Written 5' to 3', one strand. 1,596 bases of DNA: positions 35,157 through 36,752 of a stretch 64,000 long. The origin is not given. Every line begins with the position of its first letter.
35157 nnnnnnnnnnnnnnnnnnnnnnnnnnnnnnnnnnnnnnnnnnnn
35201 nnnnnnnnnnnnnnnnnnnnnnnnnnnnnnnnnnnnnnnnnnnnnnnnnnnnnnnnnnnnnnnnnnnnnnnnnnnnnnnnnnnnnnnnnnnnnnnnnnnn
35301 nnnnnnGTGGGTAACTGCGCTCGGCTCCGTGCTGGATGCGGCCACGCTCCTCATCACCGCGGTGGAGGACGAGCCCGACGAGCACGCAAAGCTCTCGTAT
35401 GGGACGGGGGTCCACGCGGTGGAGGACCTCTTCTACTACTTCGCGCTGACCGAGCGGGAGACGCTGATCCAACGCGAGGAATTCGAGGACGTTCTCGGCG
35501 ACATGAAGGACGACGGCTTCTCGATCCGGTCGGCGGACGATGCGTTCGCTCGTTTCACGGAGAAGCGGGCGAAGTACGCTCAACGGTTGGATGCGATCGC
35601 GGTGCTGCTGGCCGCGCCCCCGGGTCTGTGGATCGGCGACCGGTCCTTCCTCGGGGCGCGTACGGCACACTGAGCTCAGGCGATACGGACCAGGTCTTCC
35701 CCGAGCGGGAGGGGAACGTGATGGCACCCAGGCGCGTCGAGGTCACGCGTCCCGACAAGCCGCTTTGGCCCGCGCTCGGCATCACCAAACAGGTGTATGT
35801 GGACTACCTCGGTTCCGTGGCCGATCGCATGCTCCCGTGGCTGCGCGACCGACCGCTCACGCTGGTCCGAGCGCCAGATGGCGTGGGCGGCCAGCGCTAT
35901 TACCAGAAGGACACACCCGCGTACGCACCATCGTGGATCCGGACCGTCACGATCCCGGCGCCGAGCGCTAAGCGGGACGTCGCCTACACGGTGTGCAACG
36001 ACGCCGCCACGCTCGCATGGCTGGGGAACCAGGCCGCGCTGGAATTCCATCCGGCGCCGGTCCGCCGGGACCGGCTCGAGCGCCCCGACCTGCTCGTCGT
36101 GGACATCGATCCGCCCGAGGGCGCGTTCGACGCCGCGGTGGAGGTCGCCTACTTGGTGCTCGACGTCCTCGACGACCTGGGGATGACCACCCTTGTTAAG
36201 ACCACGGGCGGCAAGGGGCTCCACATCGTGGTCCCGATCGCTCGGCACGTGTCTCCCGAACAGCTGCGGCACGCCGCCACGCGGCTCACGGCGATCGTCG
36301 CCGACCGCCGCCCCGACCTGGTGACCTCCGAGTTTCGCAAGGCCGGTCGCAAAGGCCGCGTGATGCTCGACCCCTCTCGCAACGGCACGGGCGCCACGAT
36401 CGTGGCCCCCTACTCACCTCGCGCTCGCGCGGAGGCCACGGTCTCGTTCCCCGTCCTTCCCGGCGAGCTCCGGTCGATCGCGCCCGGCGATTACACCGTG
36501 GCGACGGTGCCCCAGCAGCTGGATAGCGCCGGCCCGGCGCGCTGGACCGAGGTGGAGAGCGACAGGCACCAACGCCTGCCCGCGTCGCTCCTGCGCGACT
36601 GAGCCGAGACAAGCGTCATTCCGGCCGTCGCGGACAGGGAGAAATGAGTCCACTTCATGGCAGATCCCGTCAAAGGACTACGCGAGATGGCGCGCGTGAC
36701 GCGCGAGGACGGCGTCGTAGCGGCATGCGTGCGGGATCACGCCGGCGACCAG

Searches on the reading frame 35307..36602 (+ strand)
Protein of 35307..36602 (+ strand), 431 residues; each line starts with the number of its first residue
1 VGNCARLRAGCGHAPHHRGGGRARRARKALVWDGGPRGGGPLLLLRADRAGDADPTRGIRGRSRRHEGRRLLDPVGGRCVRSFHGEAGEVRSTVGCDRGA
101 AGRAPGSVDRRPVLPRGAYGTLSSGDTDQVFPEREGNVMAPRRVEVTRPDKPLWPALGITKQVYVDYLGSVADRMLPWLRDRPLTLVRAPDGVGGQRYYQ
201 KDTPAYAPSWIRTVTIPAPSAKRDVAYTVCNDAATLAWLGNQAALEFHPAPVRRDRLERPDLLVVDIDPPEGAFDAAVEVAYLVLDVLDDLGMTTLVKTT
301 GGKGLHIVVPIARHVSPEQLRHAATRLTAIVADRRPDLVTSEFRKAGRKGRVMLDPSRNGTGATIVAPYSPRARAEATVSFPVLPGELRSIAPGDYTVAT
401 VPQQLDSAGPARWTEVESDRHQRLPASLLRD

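Call 53: search_protein_families(library=pfam, proteins=[window:35307-36602:+], max_evalue=0.00001)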
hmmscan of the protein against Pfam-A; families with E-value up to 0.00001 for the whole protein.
window:35307-36602:+ (431 aa): 1 family
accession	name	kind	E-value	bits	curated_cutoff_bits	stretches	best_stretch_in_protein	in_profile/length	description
PF21686.3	LigD_Prim-Pol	-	2.9e-80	270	27.4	1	160-408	1-250/254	LigD, primase-polymerase domain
